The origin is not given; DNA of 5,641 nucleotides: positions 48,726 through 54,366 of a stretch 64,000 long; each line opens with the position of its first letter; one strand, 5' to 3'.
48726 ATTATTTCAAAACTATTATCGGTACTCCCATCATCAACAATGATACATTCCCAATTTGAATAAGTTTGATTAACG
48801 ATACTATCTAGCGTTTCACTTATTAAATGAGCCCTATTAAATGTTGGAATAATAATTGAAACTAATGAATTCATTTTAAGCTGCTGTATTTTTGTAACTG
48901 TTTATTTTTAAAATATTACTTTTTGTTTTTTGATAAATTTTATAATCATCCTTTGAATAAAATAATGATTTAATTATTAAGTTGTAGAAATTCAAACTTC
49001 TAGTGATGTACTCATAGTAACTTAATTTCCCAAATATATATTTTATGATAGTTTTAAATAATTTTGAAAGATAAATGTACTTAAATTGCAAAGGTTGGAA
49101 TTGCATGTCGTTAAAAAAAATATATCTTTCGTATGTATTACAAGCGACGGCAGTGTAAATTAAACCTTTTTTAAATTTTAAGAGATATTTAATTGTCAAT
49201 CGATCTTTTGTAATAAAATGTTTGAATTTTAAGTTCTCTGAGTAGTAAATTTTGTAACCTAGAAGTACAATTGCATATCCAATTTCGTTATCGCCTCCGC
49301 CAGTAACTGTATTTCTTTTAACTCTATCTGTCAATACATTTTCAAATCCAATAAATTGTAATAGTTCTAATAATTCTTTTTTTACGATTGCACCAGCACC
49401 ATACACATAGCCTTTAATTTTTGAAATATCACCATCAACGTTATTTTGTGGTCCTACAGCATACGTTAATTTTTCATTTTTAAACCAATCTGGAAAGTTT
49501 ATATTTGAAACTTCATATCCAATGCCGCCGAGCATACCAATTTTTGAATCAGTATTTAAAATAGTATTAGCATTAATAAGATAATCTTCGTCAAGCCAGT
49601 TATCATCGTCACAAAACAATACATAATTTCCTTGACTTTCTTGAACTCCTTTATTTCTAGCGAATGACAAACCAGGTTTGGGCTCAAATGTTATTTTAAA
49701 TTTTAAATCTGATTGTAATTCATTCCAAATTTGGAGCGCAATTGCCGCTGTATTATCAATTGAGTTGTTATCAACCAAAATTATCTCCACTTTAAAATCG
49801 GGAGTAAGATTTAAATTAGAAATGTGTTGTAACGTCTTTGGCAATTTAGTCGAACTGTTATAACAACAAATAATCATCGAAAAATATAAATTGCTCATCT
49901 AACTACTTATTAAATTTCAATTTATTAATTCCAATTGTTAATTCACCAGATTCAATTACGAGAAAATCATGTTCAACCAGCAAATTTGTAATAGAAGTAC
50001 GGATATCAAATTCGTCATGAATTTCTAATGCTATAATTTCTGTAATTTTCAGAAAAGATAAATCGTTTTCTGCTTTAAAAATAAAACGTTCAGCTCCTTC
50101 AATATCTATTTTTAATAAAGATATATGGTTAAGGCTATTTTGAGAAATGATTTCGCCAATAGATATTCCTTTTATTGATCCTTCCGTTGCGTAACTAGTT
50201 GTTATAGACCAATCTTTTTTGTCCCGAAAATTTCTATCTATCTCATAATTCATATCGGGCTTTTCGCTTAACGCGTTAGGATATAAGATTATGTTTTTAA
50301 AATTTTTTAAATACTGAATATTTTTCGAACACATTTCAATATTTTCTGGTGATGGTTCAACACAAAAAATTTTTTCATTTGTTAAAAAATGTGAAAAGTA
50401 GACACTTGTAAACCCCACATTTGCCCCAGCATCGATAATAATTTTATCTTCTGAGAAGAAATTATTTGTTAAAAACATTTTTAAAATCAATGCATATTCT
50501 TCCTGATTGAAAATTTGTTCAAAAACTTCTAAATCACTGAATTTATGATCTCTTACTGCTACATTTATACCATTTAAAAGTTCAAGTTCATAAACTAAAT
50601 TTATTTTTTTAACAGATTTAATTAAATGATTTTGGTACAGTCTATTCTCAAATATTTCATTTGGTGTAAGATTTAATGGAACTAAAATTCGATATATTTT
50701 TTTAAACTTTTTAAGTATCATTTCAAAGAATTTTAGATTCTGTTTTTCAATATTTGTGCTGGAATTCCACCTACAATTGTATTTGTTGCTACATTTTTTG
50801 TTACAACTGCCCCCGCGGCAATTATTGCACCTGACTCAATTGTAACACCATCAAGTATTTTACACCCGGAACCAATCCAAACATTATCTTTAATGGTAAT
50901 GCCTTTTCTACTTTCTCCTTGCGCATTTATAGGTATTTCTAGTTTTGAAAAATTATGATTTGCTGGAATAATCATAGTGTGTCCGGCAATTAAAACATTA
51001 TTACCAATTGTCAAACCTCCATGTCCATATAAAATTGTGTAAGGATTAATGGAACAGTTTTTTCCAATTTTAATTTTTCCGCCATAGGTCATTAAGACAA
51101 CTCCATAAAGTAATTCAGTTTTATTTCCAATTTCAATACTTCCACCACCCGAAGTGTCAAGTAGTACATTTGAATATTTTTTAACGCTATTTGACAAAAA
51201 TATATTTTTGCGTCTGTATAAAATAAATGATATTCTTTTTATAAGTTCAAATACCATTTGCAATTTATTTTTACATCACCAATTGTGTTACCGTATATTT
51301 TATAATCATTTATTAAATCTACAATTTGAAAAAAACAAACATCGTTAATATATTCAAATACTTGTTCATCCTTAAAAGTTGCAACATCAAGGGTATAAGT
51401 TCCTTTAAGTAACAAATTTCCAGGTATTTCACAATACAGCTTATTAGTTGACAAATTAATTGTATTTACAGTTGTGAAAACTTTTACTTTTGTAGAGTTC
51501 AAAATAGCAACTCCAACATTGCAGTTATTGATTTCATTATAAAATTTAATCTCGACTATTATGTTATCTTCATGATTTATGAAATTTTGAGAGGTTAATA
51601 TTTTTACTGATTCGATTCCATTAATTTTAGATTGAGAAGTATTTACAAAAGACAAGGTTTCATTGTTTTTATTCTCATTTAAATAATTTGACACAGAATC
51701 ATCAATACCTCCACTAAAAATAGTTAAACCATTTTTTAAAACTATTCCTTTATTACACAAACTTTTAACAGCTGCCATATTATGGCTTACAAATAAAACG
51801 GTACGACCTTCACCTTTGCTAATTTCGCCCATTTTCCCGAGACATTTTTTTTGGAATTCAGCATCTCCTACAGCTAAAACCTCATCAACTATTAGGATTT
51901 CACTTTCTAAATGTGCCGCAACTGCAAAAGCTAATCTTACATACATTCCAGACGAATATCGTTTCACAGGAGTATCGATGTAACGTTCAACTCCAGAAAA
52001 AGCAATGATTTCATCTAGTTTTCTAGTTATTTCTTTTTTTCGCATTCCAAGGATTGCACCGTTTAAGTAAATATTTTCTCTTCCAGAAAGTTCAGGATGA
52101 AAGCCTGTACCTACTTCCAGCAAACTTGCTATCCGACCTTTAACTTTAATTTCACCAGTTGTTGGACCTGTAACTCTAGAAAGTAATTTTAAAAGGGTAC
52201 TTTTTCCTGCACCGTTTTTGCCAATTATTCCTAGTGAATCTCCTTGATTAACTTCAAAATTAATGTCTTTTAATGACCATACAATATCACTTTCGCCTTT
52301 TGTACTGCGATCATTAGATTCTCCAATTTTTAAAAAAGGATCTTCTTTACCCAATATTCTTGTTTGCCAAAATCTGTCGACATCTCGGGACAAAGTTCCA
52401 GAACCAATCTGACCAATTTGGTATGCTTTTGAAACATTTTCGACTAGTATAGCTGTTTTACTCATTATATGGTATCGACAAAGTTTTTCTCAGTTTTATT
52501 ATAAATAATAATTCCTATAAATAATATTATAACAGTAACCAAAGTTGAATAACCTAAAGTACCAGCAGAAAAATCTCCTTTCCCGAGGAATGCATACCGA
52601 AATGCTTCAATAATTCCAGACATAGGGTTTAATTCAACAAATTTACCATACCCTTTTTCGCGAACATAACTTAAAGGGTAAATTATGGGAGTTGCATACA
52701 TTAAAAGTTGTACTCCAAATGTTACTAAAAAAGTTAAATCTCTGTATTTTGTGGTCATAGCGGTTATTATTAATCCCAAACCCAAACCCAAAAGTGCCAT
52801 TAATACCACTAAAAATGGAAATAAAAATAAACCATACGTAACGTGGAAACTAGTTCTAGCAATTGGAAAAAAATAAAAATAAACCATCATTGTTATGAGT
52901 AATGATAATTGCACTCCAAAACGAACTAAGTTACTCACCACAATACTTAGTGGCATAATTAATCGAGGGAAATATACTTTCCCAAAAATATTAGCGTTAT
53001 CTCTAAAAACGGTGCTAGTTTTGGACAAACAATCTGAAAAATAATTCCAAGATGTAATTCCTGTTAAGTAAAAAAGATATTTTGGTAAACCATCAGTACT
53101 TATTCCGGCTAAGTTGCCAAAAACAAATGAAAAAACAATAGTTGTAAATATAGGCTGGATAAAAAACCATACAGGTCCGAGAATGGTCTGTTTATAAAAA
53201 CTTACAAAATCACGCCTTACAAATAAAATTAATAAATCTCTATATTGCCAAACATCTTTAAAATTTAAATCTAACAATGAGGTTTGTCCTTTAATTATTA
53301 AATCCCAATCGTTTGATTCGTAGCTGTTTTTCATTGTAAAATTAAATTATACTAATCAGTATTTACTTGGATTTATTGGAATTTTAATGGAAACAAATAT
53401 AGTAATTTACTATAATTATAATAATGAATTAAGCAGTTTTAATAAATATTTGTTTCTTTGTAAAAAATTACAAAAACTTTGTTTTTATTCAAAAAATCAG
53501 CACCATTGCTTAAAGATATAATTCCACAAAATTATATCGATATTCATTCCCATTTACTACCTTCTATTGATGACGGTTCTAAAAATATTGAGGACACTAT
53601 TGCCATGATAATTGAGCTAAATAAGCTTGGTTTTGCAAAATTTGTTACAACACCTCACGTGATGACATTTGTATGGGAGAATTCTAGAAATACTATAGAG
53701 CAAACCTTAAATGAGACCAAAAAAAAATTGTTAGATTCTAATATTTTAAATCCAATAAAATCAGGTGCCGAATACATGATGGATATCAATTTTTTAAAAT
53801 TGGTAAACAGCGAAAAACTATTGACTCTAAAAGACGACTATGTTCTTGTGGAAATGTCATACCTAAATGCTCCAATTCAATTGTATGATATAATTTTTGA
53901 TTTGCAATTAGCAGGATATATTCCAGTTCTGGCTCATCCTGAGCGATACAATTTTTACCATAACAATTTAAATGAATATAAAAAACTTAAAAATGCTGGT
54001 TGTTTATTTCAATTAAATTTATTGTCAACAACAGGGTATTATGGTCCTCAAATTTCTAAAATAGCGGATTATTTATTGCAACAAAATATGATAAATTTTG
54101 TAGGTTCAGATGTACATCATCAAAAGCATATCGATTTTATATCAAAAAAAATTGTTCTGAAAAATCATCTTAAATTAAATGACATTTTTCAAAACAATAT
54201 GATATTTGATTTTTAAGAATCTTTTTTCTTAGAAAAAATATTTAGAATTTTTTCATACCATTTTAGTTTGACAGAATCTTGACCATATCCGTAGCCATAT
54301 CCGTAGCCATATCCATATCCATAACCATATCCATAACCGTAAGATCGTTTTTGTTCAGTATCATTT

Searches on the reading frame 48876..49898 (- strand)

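Call 6: search_protein_families(library=ncbifam, proteins=[window:48876-49898:-], max_evalue=0.001)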
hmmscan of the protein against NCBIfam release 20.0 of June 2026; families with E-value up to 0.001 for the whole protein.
window:48876-49898:- (340 aa): 12 families
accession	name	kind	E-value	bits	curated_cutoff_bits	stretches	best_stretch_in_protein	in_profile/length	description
NF038302.1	EPS_HpsE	equivalog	2.1e-41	141.9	300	1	6-288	3-278/307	hormogonium polysaccharide biosynthesis glycosyltransferase HpsE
NF041875.1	EPS_EpsD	equivalog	5.5e-15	55.6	370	1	7-145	2-135/325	exopolysaccharide biosynthesis glycosyltransferase EpsD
NF007482.0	PRK10073.1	equivalog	7.9e-12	44.8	423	1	5-103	7-99/334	glycosyltransferase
TIGR03111.1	glyc2_xrt_Gpos1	hypoth_equivalog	1e-10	41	363.95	1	7-126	52-168/439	TIGR03111 family XrtG-associated glycosyltransferase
NF038299.1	EPS_HpsN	equivalog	5.7e-10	38.7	425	1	6-129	3-121/317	hormogonium polysaccharide biosynthesis glycosyltransferase HpsN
TIGR03937.1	PgaC_IcaA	equivalog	9.6e-10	38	422.3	1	6-122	47-158/407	poly-beta-1,6-N-acetyl-D-glucosamine synthase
NF050050.1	ProtGlycPglI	equivalog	2.6e-09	36.9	500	1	6-105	4-99/306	GalNAc(5)-diNAcBac-PP-undecaprenol beta-1,3-glucosyltransferase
NF047683.1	TeichurnBiosyTuaG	equivalog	4.7e-09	36.2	400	1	6-104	8-102/252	teichuronic acid biosynthesis protein TuaG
TIGR04283.1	glyco_like_mftF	equivalog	5.4e-08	32.7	182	1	7-119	2-103/221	TIGR04283 family arsenosugar biosynthesis glycosyltransferase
TIGR04009.1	wcaE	equivalog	5.9e-07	29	369.2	1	6-106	3-99/248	colanic acid biosynthesis glycosyltransferase WcaE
NF041394.1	GtaseAglG_Halo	equivalog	1.5e-06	27.7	440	1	7-241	4-229/304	glucosyl-dolichyl phosphate glucuronosyltransferase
TIGR03965.1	mycofact_glyco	equivalog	5.5e-06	25.5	280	1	8-107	78-172/467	mycofactocin biosynthesis glycosyltransferase MftF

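Call 7: search_protein_families(library=pfam, proteins=[window:48876-49898:-], max_evalue=0.001)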
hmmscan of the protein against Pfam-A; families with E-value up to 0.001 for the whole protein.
window:48876-49898:- (340 aa): 4 families
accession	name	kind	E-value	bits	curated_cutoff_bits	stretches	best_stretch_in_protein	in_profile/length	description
PF00535.33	Glycos_transf_2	-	9.8e-22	78.1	23.3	1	7-175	1-162/168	Glycosyl transferase family 2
PF13641.12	Glyco_tranf_2_3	-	3e-11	44.2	27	1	6-222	3-206/230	Glycosyltransferase like family 2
PF13712.12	Glyco_tranf_2_5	-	5.1e-08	33.3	27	0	77-143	41-107/210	Glycosyltransferase like family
PF10111.15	Glyco_tranf_2_2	-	2.1e-07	31.1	27.3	1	7-110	1-102/276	Glycosyltransferase like family 2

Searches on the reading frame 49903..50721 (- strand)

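Call 6: search_protein_families(library=ncbifam, proteins=[window:49903-50721:-], max_evalue=0.001)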
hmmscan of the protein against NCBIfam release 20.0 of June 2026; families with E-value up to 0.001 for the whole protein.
window:49903-50721:- (272 aa): 2 families
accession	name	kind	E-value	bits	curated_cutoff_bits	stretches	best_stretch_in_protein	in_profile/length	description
TIGR01444.1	fkbM_fam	subfamily_domain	1.9e-20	73.8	37.7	1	95-234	2-142/143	FkbM family methyltransferase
TIGR02469.1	CbiT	equivalog_domain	0.00017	21.9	78.3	1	91-163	19-91/124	precorrin-6Y C5,15-methyltransferase (decarboxylating) subunit CbiT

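Call 7: search_protein_families(library=pfam, proteins=[window:49903-50721:-], max_evalue=0.001)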
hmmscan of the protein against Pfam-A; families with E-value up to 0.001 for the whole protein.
window:49903-50721:- (272 aa): 1 family
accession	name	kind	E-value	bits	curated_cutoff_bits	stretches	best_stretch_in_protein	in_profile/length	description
PF05050.19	Methyltransf_21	-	1.3e-09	38.8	22.7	1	97-236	1-150/173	Methyltransferase FkbM domain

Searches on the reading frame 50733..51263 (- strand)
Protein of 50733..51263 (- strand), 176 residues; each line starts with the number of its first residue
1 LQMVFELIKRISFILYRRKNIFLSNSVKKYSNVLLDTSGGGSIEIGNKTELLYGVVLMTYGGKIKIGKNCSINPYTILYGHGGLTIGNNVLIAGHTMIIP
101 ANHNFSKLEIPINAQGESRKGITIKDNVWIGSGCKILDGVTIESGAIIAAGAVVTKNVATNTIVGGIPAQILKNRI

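Call 6: search_protein_families(library=ncbifam, proteins=[window:50733-51263:-], max_evalue=0.001)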
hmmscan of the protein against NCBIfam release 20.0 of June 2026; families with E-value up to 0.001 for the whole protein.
window:50733-51263:- (176 aa): 41 families (the best 25 are shown)
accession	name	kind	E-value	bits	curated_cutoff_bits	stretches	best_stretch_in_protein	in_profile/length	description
NF007797.0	PRK10502.1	subfamily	1.2e-19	70.7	192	1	44-175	54-179/183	WcaF family extracellular polysaccharide biosynthesis acetyltransferase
NF007240.0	PRK09677.1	equivalog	5.2e-19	68.5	243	1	61-174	63-183/192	putative lipopolysaccharide biosynthesis O-acetyl transferase WbbJ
NF007499.0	PRK10092.1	equivalog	1.2e-18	67.6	314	1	59-174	69-182/183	maltose O-acetyltransferase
NF007076.0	PRK09527.1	equivalog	6.1e-17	61.7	347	1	55-174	67-184/203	galactoside O-acetyltransferase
TIGR03532.1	DapD_Ac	equivalog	6.1e-16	58.7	231.75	1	118-174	157-213/231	2,3,4,5-tetrahydropyridine-2,6-dicarboxylate N-acetyltransferase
TIGR03308.1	phn_thr-fam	hypoth_equivalog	2.2e-15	57.1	201.65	1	118-175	105-162/204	phosphonate metabolim protein, transferase hexapeptide repeat family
NF033468.1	stregram_VatI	exception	9.9e-15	54.9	415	1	59-175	55-166/208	streptogramin A O-acetyltransferase Vat(I)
NF000311.1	Vat_ABCDEFH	equivalog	1e-14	54.6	300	1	60-175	54-164/201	Vat family streptogramin A O-acetyltransferase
NF000101.1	stregram_VatA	exception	1.1e-14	54.6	450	1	59-175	61-172/219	streptogramin A O-acetyltransferase Vat(A)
NF041874.1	EPS_EpsC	equivalog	1.1e-13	51.2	150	1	117-174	109-166/168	serine O-acetyltransferase EpsC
NF000097.1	stregram_VatC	exception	1.3e-13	51.4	425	1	50-175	54-172/212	streptogramin A O-acetyltransferase Vat(C)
NF000504.1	stregram_VatH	exception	2.3e-13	50.5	475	1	56-175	54-171/216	streptogramin A O-acetyltransferase Vat(H)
TIGR04008.1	WcaF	equivalog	2.4e-13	50.3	326.3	1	48-176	56-179/180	colanic acid biosynthesis acetyltransferase WcaF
TIGR03570.1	NeuD_NnaD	subfamily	5.1e-13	49.1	160.8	1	121-170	153-202/202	NeuD/PglB/VioB family sugar acetyltransferase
NF058585.1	HptprglPActTf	PfamEq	1.2e-12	47.8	300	1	122-174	107-159/172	heptaprenylglyceryl phosphate O-acetyltransferase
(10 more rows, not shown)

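Call 7: search_protein_families(library=pfam, proteins=[window:50733-51263:-], max_evalue=0.001)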
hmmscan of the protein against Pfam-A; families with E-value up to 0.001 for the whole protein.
window:50733-51263:- (176 aa): 3 families
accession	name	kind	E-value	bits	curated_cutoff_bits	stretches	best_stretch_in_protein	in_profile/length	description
PF00132.30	Hexapep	-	5.1e-15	54.9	27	1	121-156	1-36/36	Bacterial transferase hexapeptide (six repeats)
PF14602.12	Hexapep_2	-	9e-06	25.8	27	1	122-156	2-34/34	Hexapeptide repeat of succinyl-transferase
PF25084.1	LbH_EIF2B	-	0.00025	21.4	54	0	120-158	66-103/105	EIF2B subunit epsilon LbH domain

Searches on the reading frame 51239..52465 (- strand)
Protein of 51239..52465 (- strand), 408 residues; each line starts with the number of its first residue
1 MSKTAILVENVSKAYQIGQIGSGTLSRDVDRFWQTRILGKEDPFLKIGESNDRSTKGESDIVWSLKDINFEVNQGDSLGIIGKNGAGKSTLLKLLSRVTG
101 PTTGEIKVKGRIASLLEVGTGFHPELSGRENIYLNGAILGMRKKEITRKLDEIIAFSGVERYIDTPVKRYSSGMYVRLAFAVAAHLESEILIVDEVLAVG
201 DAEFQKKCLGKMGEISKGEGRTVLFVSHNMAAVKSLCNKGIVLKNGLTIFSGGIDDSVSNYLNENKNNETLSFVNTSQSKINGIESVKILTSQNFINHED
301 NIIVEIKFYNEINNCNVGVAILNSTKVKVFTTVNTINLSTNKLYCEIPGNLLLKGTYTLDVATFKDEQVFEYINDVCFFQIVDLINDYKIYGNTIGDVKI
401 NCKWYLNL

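Call 6: search_protein_families(library=ncbifam, proteins=[window:51239-52465:-], max_evalue=0.001)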
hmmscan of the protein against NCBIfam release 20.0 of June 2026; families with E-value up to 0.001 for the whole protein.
window:51239-52465:- (408 aa): 180 families (the best 25 are shown)
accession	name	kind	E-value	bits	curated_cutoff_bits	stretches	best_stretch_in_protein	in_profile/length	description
NF010065.0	PRK13545.1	equivalog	5.6e-57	193.6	538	1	55-278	32-251/549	teichoic acids export protein ATP-binding subunit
NF050108.1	galactan_ABC_ATP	equivalog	7.2e-53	179.3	400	1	57-262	37-241/244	galactan export ABC transporter ATP-binding subunit Wzt/RfbE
NF010066.0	PRK13546.1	equivalog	2.5e-44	151.7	320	1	59-263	34-236/264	teichoic acids export ABC transporter ATP-binding subunit TagH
TIGR01188.1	drrA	subfamily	5.4e-28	98.2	312.45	1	64-330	8-284/302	daunorubicin resistance ABC transporter, ATP-binding protein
TIGR04521.1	ECF_ATPase_2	equivalog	3.3e-26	92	330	2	136-260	110-235/279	energy-coupling factor transporter ATPase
TIGR04520.1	ECF_ATPase_1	equivalog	2.8e-23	82.7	315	2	140-256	107-222/269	energy-coupling factor transporter ATPase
NF010059.0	PRK13536.1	equivalog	4.1e-22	78.4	549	1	65-256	59-260/342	nodulation factor ABC transporter ATP-binding protein NodI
NF040933.2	ABC_arch_GlcV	equivalog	2.3e-21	76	450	1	60-318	17-280/357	glucose ABC transporter ATP-binding protein GlcV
TIGR01186.1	proV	subfamily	4.2e-21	75.5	326.6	1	64-369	8-325/363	betaine/proline/choline family ABC transporter ATP-binding protein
NF010060.0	PRK13537.1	equivalog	4.4e-21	75.1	521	1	65-253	31-229/314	nodulation factor ABC transporter ATP-binding protein NodI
TIGR02315.1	ABC_phnC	equivalog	4.5e-21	75.4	266.1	2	64-111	17-64/243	phosphonate ABC transporter ATP-binding protein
TIGR01288.1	nodI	equivalog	5.4e-21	74.9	424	1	65-254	20-219/303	nodulation factor ABC transporter ATP-binding protein NodI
NF047568.1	PSM_export_PmtC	equivalog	7.3e-21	74.9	375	1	65-251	16-201/290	phenol-soluble modulin export ABC transporter ATP-binding protein PmtC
NF010157.0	PRK13636.1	equivalog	8e-21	74.4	463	2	138-256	110-228/285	cobalt transporter ATP-binding subunit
TIGR01166.1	cbiO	subfamily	1.6e-20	73.4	211.8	2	64-111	7-54/190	cobalt ABC transporter, ATP-binding protein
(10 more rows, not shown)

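Call 7: search_protein_families(library=pfam, proteins=[window:51239-52465:-], max_evalue=0.001)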
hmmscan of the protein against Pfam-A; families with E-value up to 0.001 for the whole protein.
window:51239-52465:- (408 aa): 4 families
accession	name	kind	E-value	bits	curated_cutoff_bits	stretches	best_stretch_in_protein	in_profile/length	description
PF00005.33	ABC_tran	-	6.3e-21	75.8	25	1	65-196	1-135/137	ABC transporter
PF14524.12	Wzt_C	-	2.3e-08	34.5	30.4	1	284-382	12-130/143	Wzt C-terminal domain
PF13304.12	AAA_21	-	0.00014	22.5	27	0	79-98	3-22/304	AAA domain, putative AbiEii toxin, Type IV TA system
PF13476.12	AAA_23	-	0.00068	20.8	27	0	67-105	14-49/201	AAA domain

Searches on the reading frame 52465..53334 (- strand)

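Call 6: search_protein_families(library=ncbifam, proteins=[window:52465-53334:-], max_evalue=0.001)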
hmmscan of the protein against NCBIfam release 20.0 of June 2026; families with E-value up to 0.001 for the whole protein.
window:52465-53334:- (289 aa): 1 family
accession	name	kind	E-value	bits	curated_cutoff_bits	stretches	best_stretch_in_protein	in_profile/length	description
NF050109.1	galactan_ABC_perm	equivalog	2.6e-20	73.1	380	1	26-275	15-258/272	galactan export ABC transporter permease subunit Wzm/RfbD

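Call 7: search_protein_families(library=pfam, proteins=[window:52465-53334:-], max_evalue=0.001)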
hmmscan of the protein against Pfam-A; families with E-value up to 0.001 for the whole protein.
window:52465-53334:- (289 aa): 1 family
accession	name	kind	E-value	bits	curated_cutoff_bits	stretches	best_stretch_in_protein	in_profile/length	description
PF01061.29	ABC2_membrane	-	5.9e-21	75.4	26.9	1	36-250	4-211/211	ABC-2 type transporter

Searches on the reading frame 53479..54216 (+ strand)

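Call 6: search_protein_families(library=ncbifam, proteins=[window:53479-54216:+], max_evalue=0.001)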
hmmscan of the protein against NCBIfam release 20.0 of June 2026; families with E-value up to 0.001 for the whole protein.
window:53479-54216:+ (245 aa): 1 family
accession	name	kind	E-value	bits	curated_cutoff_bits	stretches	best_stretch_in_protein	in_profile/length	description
NF041488.1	caps_synth_Cps4B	equivalog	9.9e-25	87.5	400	1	20-217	2-205/243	capsular polysaccharide biosynthesis protein Cps4B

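Call 7: search_protein_families(library=pfam, proteins=[window:53479-54216:+], max_evalue=0.001)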
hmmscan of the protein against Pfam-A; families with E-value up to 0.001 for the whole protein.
window:53479-54216:+ (245 aa): 1 family
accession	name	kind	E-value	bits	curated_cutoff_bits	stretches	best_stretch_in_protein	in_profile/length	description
PF19567.5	CpsB_CapC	-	1.8e-45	155.7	27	1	19-217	1-200/234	Capsular polysaccharide synthesis, CpsB/CapC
